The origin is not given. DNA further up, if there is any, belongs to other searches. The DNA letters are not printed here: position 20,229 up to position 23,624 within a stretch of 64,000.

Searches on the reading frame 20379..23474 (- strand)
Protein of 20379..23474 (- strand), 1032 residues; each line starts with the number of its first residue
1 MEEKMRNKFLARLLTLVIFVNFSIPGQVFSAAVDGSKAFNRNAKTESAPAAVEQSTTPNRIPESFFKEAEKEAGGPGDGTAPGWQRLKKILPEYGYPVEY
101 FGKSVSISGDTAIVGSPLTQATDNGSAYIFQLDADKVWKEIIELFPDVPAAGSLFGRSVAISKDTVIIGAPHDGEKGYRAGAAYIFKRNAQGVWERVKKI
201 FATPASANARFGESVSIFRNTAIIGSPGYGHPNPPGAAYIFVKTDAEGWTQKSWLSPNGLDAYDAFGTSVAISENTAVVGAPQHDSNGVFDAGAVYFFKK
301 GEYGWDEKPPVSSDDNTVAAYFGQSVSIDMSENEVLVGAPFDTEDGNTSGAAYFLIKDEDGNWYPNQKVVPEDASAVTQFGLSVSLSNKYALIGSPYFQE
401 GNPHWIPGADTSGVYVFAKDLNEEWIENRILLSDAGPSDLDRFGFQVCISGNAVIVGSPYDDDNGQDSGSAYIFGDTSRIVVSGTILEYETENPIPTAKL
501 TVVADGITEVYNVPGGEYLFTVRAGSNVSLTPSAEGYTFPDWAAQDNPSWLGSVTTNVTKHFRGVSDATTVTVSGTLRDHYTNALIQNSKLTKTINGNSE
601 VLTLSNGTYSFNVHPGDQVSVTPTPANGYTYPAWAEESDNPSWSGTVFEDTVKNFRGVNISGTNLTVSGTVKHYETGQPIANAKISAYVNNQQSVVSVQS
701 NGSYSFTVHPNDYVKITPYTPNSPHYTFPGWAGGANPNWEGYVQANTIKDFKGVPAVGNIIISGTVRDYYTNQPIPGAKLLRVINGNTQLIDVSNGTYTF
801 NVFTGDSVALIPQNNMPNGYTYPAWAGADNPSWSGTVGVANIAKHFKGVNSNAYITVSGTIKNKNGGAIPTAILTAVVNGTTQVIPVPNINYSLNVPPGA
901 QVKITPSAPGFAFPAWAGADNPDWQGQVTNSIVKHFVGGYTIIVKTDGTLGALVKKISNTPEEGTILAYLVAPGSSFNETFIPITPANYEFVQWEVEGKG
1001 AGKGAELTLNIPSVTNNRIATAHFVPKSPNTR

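Call 56: search_protein_families(library=pfam, proteins=[window:20379-23474:-], max_evalue=0.001)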
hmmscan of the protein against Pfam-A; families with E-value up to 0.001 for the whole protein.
window:20379-23474:- (1032 aa): 4 families
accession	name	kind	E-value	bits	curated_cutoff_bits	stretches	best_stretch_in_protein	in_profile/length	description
PF14312.12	FG-GAP_2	-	3.2e-81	267.8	23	7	138-186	1-49/49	FG-GAP repeat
PF13620.12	CarboxypepD_reg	-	3.6e-14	53.3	32.3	1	666-713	1-50/82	Carboxypeptidase regulatory-like domain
PF20294.3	KMPT-N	-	7.6e-05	23.2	28.9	0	593-630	4-41/66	KTSC and Metallopeptidase N-terminal fusion domain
PF13715.12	CarbopepD_reg_2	-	0.00045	20.6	32.2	0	667-713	1-45/88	CarboxypepD_reg-like domain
